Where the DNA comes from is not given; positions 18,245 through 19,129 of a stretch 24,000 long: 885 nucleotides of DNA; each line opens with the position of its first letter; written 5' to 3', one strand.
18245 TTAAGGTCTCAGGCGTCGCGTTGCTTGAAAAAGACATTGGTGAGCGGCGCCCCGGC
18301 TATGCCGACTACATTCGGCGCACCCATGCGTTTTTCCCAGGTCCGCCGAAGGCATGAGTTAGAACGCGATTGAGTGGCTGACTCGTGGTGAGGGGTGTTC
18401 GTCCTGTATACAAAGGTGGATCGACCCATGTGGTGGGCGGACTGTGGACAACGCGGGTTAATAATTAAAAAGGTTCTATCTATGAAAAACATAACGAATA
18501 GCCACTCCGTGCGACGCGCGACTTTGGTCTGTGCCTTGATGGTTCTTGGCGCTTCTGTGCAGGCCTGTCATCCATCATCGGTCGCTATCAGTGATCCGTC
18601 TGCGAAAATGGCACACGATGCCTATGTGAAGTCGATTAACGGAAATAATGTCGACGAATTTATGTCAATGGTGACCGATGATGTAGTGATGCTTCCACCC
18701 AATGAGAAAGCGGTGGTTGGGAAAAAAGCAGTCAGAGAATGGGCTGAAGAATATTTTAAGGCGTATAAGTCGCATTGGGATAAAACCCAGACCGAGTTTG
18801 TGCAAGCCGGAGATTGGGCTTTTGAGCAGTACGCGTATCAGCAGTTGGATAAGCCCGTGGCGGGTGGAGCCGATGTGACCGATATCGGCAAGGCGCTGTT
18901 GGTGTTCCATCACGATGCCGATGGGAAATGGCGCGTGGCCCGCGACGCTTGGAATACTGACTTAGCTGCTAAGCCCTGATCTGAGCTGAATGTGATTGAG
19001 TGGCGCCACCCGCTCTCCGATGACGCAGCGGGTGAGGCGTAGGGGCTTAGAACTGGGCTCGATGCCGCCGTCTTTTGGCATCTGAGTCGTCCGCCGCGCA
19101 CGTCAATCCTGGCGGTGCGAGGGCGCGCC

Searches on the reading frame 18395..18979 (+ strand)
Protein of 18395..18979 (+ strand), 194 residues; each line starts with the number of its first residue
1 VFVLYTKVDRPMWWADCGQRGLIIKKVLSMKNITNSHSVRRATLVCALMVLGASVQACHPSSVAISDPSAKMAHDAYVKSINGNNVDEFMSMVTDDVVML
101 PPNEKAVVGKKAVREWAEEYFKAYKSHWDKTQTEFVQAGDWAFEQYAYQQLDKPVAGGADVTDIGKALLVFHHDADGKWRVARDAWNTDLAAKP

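Call 15: search_protein_families(library=pfam, proteins=[window:18395-18979:+], max_evalue=0.001)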
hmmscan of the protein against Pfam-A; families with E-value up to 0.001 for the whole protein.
window:18395-18979:+ (194 aa): 3 families
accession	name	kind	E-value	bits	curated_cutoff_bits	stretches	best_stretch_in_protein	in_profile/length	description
PF12680.13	SnoaL_2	-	1.8e-07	32.1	27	1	76-180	3-100/102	SnoaL-like domain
PF14534.12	DUF4440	-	0.00014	22.7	25.2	1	74-181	5-107/107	Domain of unknown function (DUF4440)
PF13474.12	SnoaL_3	-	0.00046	21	22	1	74-130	5-61/121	SnoaL-like domain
